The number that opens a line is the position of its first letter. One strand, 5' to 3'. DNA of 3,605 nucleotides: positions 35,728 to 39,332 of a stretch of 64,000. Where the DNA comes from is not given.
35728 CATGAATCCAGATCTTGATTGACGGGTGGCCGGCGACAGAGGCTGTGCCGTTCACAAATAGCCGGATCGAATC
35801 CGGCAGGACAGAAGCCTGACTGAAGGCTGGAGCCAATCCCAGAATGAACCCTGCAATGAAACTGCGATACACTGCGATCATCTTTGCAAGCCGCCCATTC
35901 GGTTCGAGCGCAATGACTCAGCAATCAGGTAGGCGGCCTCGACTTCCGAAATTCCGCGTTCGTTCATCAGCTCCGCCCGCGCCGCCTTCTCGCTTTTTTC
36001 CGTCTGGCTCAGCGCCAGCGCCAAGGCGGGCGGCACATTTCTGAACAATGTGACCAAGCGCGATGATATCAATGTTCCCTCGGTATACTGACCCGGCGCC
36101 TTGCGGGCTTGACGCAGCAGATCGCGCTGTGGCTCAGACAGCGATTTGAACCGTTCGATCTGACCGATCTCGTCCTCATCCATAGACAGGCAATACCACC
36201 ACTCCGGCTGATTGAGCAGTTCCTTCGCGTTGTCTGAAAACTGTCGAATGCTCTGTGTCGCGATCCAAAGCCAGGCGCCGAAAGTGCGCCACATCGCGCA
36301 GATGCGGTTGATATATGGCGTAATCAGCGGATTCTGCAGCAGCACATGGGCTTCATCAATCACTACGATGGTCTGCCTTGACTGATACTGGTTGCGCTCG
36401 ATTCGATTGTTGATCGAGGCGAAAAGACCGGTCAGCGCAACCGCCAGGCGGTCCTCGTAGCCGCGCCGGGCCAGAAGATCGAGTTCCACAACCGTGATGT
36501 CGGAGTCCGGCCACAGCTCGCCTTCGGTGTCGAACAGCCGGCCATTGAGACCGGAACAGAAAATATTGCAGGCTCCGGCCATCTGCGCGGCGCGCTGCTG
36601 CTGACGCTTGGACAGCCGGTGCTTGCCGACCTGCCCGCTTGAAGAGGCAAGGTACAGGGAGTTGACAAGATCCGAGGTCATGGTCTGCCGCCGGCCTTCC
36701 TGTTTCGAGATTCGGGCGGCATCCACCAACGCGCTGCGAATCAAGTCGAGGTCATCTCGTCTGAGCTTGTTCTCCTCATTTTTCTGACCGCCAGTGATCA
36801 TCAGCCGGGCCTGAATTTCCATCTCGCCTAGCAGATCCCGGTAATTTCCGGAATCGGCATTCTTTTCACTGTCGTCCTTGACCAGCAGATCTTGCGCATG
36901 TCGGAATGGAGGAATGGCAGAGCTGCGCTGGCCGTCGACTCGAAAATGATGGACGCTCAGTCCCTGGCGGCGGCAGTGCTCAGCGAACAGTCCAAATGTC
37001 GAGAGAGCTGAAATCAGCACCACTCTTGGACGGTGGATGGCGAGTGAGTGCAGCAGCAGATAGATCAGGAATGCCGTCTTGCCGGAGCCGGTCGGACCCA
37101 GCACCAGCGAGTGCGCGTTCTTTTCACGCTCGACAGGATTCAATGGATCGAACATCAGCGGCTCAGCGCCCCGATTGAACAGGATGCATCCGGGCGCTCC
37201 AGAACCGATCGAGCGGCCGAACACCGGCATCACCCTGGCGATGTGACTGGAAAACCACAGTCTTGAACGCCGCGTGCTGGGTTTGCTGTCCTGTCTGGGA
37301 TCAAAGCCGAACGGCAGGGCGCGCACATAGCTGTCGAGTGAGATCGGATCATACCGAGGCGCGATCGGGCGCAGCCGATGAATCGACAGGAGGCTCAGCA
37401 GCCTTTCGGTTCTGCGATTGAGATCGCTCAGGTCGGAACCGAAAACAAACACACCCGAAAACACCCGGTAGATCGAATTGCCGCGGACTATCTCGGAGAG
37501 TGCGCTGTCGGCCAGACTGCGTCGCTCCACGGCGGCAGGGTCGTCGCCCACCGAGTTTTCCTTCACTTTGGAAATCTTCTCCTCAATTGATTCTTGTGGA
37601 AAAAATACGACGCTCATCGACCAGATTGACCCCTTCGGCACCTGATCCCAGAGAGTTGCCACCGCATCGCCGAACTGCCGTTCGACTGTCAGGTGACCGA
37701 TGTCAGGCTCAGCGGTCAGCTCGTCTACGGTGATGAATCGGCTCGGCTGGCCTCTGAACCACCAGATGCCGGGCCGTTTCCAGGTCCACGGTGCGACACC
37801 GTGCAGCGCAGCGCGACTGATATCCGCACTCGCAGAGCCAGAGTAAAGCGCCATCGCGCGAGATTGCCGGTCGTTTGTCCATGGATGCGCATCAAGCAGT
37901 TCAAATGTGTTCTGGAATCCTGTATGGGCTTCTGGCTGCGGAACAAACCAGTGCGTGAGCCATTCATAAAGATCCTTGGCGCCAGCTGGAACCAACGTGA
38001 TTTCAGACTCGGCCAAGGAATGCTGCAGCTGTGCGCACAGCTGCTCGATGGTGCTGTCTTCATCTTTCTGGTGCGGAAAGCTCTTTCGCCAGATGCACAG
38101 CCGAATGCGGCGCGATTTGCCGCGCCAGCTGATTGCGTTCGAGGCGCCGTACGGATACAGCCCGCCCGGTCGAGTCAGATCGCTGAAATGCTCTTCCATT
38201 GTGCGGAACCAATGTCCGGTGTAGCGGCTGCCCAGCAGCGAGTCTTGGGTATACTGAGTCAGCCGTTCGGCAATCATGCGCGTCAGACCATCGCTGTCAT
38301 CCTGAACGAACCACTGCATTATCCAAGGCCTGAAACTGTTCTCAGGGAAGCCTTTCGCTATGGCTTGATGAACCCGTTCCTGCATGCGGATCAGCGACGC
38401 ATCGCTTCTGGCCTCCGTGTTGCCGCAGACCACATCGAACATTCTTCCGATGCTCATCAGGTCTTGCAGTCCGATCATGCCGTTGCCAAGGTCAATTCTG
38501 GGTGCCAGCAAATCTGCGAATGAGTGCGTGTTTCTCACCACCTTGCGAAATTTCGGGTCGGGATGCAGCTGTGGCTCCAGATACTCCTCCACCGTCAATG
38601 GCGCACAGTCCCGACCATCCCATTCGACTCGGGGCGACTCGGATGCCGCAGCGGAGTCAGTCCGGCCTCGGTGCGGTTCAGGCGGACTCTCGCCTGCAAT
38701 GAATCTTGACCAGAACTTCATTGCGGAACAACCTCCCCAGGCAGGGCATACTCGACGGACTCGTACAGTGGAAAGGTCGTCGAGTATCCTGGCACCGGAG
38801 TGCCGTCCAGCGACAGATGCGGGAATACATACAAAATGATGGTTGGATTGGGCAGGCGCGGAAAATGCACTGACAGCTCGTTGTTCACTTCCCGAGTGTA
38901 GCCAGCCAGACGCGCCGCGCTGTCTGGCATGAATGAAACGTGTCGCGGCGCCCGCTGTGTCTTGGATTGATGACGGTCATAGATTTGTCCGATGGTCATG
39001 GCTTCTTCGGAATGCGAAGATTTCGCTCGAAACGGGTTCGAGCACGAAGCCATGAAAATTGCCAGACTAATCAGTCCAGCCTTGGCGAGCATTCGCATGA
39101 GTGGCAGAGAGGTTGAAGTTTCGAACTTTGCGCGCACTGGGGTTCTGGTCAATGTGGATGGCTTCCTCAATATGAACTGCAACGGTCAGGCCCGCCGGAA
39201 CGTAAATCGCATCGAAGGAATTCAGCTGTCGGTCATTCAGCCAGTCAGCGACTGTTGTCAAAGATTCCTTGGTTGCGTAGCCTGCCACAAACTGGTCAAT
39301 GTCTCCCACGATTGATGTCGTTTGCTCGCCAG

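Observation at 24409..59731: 35.3-kb ICE-like island precisely delimited by a perfect 22-bp direct repeat between sixA and metZ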

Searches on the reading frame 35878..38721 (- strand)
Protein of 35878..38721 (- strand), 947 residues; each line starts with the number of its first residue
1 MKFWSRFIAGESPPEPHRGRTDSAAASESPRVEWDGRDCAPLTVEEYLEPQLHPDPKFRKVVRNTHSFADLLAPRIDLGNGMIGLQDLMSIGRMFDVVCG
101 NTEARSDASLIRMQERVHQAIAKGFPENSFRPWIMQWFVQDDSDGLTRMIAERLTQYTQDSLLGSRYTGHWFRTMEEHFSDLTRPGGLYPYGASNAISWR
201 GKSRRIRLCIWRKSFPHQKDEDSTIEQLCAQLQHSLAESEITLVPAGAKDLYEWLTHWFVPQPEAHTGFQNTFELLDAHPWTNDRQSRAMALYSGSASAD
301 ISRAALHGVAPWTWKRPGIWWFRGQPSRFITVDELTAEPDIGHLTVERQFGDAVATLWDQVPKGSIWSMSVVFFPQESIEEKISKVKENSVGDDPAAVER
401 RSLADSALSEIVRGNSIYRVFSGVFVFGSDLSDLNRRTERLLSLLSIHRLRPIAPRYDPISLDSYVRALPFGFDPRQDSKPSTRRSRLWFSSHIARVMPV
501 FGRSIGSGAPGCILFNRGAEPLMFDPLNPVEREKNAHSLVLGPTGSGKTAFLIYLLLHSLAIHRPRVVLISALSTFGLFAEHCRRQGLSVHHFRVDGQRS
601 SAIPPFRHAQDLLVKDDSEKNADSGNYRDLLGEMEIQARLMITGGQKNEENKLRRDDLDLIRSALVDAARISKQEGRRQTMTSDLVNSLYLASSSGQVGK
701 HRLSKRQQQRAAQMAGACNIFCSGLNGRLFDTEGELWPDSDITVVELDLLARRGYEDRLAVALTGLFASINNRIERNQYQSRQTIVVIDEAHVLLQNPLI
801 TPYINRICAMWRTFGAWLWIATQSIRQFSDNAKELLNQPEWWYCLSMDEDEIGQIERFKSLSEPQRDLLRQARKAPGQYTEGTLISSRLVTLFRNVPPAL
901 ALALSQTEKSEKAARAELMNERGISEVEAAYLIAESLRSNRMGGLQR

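Call 8: search_protein_families(library=pfam, proteins=[window:35878-38721:-])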
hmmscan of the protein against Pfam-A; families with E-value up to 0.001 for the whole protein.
window:35878-38721:- (947 aa): 4 families
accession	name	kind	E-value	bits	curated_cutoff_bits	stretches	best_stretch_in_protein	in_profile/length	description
PF11130.14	TraC_F_IV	-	5.8e-44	151.1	28.1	1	90-473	23-375/375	TraC protein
PF00270.35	DEAD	-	3.5e-05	24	26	0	537-572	16-53/167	DEAD/DEAH box helicase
PF01580.24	FtsK_SpoIIIE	-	8.6e-05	22.5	24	0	532-568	35-72/221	FtsK/SpoIIIE family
PF24389.1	ORC-CDC6-like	-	0.0008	18.7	27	0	534-606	31-102/571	ORC-CDC6-like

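Call 13: search_protein_families(library=ncbifam, proteins=[window:35878-38721:-])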
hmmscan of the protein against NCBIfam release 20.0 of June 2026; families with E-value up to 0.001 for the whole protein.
window:35878-38721:- (947 aa): 9 families
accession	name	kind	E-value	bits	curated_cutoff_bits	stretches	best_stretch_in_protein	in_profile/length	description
TIGR03744.1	traC_PFL_4706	equivalog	1.1e-259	863.9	520.6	1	80-941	28-891/892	conjugative transfer ATPase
TIGR02746.1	TraC-F-type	equivalog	8.1e-30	103.4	567.05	1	410-929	308-792/800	type IV secretion system protein TraC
TIGR00929.1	VirB4_CagE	subfamily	3.4e-19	68.6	643.1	1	509-872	411-727/792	VirB4 family type IV secretion/conjugal transfer ATPase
NF045975.1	VirB4_plasma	equivalog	1.3e-13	49.6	590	1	739-834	713-819/894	Mbov_0397 family ICE element conjugal transfer ATPase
NF045971.1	conju_CD1110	equivalog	4e-10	38.6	325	1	702-875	551-721/752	VirB4-like conjugal transfer ATPase, CD1110 family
NF041017.1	DNA_import_CedB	equivalog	4.9e-09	35.4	700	1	530-568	270-308/590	DNA import protein CedB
NF010447.0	PRK13873.1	equivalog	2.4e-08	32.4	1020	1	701-937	564-794/815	conjugal transfer protein TrbE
NF010473.0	PRK13898.1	equivalog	2.2e-06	26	1050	0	761-829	623-690/801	type IV secretion system ATPase VirB4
NF010404.0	PRK13830.1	subfamily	0.00041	18.2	810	0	723-826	599-696/818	conjugal transfer protein TrbE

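Call 19: find_encoding_contigs(protein=window:35878-38721:-, flank=10000, max_places=10)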
Protein window:35878-38721:- (947 aa): no gene with exactly this product is on record in the collection.

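Call 40: find_homologous_proteins(query=window:35878-38721:-, max_evalue=1e-30)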
Query window:35878-38721:- (947 aa): 59 proteins with E <= 1e-30 among 8000 candidates.
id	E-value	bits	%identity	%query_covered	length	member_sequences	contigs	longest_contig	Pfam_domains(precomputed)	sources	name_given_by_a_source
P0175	0.0e+0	2186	100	100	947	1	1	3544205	PF11130.15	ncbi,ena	-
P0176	0.0e+0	1738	78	100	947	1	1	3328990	PF11130.15,PF01580.25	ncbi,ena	-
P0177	0.0e+0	1729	78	100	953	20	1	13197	PF11130.15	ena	-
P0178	0.0e+0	1727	78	100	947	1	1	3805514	PF11130.15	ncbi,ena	-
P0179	0.0e+0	1721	77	100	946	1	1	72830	PF00270.36,PF11130.15,PF01580.25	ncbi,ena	-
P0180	0.0e+0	1715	77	100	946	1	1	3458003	PF11130.15,PF01580.25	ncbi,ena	-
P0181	0.0e+0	1684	76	99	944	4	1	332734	PF11130.15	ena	-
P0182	0.0e+0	1676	75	99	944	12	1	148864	PF11130.15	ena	-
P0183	0.0e+0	1663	74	100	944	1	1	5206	PF11130.15,PF01580.25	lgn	-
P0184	0.0e+0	1647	75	97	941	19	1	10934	PF00270.36,PF11130.15,PF01580.25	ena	-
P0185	0.0e+0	1642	74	100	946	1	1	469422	PF11130.15,PF01580.25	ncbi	-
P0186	0.0e+0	1636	75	100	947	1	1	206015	PF11130.15,PF01580.25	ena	-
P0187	0.0e+0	1473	66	100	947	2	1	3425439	PF11130.15,PF01580.25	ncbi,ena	-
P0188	0.0e+0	1472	67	96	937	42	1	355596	PF00270.36,PF11130.15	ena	-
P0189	0.0e+0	1466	67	96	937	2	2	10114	PF00270.36,PF11130.15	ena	-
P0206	0.0e+0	1298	59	96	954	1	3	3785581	PF00270.36,PF11130.15,PF01580.25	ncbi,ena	-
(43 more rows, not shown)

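Call 41: find_encoding_contigs(protein=P0187, flank=10000, max_places=2)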
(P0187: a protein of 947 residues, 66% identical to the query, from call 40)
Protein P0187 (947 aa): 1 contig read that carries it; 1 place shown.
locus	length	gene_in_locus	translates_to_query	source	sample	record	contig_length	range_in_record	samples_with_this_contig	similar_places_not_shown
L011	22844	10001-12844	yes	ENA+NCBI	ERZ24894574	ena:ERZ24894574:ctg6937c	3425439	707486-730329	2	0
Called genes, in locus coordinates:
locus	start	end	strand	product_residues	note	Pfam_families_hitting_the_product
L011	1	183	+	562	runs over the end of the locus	PF00437:T2SSE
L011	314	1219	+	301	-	PF00482:T2SSF (weak)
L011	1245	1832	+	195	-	PF08805:PilS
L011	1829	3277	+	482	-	-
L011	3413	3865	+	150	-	PF01478:Peptidase_A24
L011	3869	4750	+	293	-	-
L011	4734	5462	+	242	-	-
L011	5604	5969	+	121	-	PF09686:Plasmid_RAQPRD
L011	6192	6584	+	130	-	-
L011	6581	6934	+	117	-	PF11990:DUF3487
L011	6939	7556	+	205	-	PF11444:DUF2895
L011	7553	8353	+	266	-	PF11920:DUF3438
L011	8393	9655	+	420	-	-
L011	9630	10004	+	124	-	-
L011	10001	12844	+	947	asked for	PF11130:TraC_F_IV, PF01580:FtsK_SpoIIIE (faint)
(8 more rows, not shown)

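Call 42: find_encoding_contigs(protein=P0206, flank=10000, max_places=2)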
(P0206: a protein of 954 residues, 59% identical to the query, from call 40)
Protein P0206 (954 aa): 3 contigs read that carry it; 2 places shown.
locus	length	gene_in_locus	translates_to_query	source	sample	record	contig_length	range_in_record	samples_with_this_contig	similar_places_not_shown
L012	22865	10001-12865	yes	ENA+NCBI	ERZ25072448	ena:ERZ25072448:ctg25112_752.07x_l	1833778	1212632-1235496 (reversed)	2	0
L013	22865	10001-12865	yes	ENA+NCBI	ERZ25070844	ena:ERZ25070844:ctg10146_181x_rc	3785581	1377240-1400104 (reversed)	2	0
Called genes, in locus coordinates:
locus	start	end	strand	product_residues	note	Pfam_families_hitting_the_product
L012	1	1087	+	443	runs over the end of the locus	-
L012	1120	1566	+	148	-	PF01478:Peptidase_A24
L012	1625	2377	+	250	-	-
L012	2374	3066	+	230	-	-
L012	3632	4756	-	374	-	PF01555:N6_N4_Mtase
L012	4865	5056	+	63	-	-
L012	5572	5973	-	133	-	-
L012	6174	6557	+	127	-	-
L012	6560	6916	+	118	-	PF11990:DUF3487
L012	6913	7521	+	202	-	PF11444:DUF2895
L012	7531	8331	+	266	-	PF11920:DUF3438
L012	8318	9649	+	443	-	-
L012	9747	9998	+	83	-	-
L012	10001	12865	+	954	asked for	PF11130:TraC_F_IV, PF00270:DEAD (faint), PF01580:FtsK_SpoIIIE (faint)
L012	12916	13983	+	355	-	PF06834:TraU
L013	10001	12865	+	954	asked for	PF11130:TraC_F_IV, PF00270:DEAD (faint), PF01580:FtsK_SpoIIIE (faint)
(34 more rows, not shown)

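Call 66: search_dna_similar(query=window:35878-38721:-, collection=plasmids, mode=protein, max_rows=12)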
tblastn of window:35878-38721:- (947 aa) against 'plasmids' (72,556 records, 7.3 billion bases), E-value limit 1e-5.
Records with a match: 963; places in all: 966; records where one place covers at least 80% of the query: 97.
Best place of each record, by identity: <60% 963.
By first word of the organism name: Klebsiella 306; Escherichia 154; Salmonella 120; Citrobacter 67; Providencia 51; Vibrio 50; Enterobacter 43; Aeromonas 28; Proteus 19; Pantoea 14; and 44 more.
By predicted mobility (MOB-suite, as given by PLSDB): conjugative 885; non-mobilizable 57; mobilizable 21.
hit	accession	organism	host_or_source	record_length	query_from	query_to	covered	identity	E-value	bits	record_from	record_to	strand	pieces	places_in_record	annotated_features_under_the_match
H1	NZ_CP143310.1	Methylophaga thalassica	cell culture,A deep sea sediment sample ...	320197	67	941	92%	36.9%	2e-179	585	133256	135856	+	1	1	conjugative transfer ATPase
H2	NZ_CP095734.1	Methylophaga pinxianii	pure culture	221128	56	941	94%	36.3%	5e-178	580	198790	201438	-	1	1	conjugative transfer ATPase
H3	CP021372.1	Rhizobium sp. ACO-34A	Agave americana L.,cell ...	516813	16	946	98%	34.4%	4e-150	499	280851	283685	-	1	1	conjugative transfer ATPase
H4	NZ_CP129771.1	Klebsiella pneumoniae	Homo sapiens,whole organism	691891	83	937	90%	36.4%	2e-158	524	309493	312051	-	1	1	conjugative transfer ATPase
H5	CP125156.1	Klebsiella pneumoniae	-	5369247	83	937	90%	36.4%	2e-158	524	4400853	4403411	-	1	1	conjugative transfer ATPase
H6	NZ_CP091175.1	Stutzerimonas stutzeri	cell culture,wwtp active sludge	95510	58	941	93%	35.0%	2e-161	533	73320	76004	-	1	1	conjugative transfer ATPase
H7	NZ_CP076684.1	Stutzerimonas zhaodongensis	isolated microorganism,Ocean water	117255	58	941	93%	35.0%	4e-161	531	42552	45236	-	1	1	conjugative transfer ATPase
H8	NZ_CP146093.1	Ralstonia sp. RRA.1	pure culture,Cupriavidus necator ...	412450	67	941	92%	35.3%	5e-156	517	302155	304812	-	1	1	conjugative transfer ATPase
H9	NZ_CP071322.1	Nitrogeniibacter aestuarii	pure culture,sediment in spartina ...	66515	82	941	91%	35.7%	2e-157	520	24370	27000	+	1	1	conjugative transfer ATPase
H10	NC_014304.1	Erwinia billingiae Eb661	-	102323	53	945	94%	34.4%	2e-148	494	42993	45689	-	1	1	conjugative transfer ATPase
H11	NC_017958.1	Tistrella mobilis KA081020-065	-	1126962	85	941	90%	35.9%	1e-149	498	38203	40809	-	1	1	record has no annotation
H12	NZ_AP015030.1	Pseudomonas putida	-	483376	67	941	92%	35.1%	3e-148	494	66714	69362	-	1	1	conjugative transfer ATPase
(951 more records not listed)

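Call 67: get_annotated_region(hit=H6, flank=20000)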
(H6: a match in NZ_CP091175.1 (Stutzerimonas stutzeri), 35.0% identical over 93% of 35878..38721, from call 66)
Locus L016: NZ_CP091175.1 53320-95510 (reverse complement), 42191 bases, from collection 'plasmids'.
description: Stutzerimonas stutzeri strain XX1 plasmid unnamed, complete sequence
organism: Stutzerimonas stutzeri (NCBI taxid 316)
taxonomy: Bacteria; Pseudomonadota; Gammaproteobacteria; Pseudomonadales; Pseudomonadaceae; Stutzerimonas; Stutzerimonas stutzeri
host: -; source: cell culture,wwtp active sludge; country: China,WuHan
typing (MOB-suite, as given by PLSDB): non-mobilizable
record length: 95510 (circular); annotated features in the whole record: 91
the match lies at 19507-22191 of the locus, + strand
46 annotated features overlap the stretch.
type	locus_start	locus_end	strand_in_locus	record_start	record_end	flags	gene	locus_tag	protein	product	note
CDS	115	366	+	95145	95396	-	-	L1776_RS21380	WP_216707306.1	hypothetical protein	-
CDS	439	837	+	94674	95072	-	-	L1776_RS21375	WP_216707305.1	hypothetical protein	-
CDS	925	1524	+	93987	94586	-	-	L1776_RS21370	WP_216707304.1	hypothetical protein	-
CDS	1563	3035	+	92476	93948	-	-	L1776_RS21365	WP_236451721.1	DUF6094 domain-containing protein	-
CDS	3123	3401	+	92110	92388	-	-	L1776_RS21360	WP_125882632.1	hypothetical protein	-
CDS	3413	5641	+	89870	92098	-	-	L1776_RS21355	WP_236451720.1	DEAD/DEAH box helicase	-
CDS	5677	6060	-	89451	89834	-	-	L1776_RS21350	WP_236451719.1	hypothetical protein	-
CDS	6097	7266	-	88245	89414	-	-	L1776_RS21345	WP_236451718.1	ATP-binding protein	-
CDS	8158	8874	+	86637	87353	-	-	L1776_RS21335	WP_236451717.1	hypothetical protein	-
CDS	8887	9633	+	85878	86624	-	-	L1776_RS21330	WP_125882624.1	TIGR03759 family integrating conjugative element protein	GO:0008150 - biological_process [Evidence IEA]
CDS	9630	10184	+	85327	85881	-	-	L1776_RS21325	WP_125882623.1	hypothetical protein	-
CDS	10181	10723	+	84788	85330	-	-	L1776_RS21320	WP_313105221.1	integrating conjugative element protein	-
CDS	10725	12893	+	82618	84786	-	traD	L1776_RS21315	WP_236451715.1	type IV conjugative transfer system coupling protein TraD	-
CDS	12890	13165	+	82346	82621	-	-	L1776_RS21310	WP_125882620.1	hypothetical protein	-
CDS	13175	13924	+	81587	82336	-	-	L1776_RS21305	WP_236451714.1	TIGR03747 family integrating conjugative element membrane protein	GO:0008150 - biological_process [Evidence IEA]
CDS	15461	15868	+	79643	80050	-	-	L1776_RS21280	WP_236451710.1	TIGR03750 family conjugal transfer protein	-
CDS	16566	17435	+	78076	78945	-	-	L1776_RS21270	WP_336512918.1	TIGR03749 family integrating conjugative element protein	GO:0008150 - biological_process [Evidence IEA]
CDS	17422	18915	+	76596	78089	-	-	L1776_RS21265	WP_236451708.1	TIGR03752 family integrating conjugative element protein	GO:0008150 - biological_process [Evidence IEA]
CDS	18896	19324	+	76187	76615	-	-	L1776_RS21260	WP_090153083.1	TIGR03751 family conjugal transfer lipoprotein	GO:0008150 - biological_process [Evidence IEA]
CDS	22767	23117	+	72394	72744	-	-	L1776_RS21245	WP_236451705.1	TIGR03757 family integrating conjugative element protein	-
CDS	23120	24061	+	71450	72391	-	-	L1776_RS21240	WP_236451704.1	TIGR03756 family integrating conjugative element protein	-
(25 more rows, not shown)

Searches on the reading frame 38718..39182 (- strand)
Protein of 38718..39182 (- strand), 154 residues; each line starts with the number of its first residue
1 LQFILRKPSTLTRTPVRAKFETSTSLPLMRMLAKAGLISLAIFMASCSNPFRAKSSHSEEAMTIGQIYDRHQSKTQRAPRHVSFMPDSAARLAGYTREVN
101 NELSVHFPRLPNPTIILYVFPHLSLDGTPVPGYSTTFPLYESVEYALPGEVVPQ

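Call 8: search_protein_families(library=pfam, proteins=[window:38718-39182:-])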
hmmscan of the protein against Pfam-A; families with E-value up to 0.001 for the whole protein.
window:38718-39182:- (154 aa): 0 families

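Call 13: search_protein_families(library=ncbifam, proteins=[window:38718-39182:-])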
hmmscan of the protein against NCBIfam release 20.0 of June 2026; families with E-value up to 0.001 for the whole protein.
window:38718-39182:- (154 aa): 1 family
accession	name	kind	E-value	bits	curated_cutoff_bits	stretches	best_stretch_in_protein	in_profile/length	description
TIGR03751.1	conj_TIGR03751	hypoth_equivalog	7.5e-27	94.2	77.7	1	40-151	4-123/124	TIGR03751 family conjugal transfer lipoprotein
